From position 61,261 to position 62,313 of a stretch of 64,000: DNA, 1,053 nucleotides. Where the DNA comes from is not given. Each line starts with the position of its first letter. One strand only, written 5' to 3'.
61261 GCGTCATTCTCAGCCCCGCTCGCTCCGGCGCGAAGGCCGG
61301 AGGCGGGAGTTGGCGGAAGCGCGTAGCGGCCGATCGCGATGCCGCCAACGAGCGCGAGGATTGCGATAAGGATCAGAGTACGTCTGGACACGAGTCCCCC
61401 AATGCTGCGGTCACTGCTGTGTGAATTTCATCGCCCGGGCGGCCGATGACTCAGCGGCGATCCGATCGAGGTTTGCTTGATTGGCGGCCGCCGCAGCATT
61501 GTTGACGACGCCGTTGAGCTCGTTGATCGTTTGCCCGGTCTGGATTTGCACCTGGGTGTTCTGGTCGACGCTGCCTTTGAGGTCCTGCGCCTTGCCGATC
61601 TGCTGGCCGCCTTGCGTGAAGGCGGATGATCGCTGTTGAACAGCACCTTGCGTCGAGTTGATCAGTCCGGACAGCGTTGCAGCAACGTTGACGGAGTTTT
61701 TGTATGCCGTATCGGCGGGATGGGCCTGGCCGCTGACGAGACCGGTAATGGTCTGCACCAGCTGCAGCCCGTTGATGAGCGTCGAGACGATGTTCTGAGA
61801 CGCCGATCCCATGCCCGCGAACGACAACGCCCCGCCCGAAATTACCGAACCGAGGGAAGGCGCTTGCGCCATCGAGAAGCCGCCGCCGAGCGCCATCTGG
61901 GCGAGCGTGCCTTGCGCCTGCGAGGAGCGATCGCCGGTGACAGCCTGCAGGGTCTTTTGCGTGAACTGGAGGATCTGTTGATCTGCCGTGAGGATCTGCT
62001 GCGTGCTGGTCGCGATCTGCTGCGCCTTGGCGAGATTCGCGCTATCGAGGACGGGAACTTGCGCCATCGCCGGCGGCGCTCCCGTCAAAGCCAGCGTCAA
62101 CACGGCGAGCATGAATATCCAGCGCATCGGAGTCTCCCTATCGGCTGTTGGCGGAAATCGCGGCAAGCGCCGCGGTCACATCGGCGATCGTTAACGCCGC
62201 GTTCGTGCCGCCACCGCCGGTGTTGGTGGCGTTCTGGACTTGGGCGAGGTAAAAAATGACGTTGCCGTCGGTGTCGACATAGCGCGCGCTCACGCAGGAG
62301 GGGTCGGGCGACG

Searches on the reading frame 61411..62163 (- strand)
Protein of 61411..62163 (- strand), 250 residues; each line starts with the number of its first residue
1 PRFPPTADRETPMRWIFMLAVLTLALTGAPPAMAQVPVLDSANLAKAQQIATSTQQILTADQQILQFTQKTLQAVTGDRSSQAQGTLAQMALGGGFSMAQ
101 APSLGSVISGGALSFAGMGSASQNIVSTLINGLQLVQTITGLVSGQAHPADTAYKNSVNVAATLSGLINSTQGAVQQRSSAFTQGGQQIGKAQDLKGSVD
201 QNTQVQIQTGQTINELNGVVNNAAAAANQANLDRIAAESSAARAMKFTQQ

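Call 32: search_protein_families(library=ncbifam, proteins=[window:61411-62163:-], max_evalue=0.001)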
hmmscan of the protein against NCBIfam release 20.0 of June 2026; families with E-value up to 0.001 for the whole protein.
window:61411-62163:- (250 aa): 1 family
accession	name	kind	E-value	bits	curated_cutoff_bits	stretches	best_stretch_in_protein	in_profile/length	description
TIGR02791.1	VirB5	equivalog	5.8e-05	23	132.25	1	13-74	1-66/220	P-type DNA transfer protein VirB5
